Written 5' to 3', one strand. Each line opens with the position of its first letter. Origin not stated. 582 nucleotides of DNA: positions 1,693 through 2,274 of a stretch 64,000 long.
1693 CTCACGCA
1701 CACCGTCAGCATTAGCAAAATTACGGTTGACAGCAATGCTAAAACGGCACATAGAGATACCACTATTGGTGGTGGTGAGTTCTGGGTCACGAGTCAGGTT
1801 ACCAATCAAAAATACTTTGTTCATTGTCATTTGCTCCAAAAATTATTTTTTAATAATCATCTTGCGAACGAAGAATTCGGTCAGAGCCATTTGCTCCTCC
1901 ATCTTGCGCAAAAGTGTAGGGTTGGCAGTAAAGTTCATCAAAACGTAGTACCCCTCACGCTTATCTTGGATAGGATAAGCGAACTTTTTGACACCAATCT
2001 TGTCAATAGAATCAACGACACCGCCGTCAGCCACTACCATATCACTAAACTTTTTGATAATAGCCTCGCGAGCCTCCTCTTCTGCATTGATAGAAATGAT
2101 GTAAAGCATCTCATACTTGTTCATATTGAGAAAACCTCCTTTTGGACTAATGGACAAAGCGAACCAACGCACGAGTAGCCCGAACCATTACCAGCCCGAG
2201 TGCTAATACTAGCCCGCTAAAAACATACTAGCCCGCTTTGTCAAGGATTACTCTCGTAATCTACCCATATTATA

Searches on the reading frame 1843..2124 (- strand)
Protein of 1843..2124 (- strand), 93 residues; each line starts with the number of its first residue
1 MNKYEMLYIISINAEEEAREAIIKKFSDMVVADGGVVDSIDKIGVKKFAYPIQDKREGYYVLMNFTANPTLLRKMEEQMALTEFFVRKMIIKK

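Call 36: find_encoding_contigs(protein=window:1843-2124:-, flank=10000, max_places=10)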
Protein window:1843-2124:- (93 aa): 4 contigs read that carry it; 4 places shown.
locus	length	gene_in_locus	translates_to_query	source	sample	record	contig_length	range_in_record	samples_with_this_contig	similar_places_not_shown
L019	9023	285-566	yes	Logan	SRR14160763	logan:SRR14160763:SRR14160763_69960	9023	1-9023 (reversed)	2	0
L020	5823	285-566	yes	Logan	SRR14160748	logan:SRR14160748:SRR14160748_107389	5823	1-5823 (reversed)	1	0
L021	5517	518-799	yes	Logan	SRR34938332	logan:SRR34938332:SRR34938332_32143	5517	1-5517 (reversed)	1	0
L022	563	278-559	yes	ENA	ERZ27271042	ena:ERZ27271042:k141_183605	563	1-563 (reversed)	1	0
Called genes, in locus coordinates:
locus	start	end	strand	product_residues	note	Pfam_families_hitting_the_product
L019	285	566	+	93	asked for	PF01250:Ribosomal_S6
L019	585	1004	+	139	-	PF00436:SSB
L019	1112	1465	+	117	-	PF01084:Ribosomal_S18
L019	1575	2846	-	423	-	PF25198:Spore_GerAC_N, PF05504:Spore_GerAC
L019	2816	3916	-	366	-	PF03845:Spore_permease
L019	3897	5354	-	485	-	PF03323:GerA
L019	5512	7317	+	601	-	PF01411:tRNA-synt_2c, PF07973:tRNA_SAD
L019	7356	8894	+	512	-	-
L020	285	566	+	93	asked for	PF01250:Ribosomal_S6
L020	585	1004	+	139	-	PF00436:SSB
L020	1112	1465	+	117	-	PF01084:Ribosomal_S18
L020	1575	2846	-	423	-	PF25198:Spore_GerAC_N, PF05504:Spore_GerAC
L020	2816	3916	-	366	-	PF03845:Spore_permease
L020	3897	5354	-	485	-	PF03323:GerA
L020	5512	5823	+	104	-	?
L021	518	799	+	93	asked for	PF01250:Ribosomal_S6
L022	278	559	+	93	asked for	PF01250:Ribosomal_S6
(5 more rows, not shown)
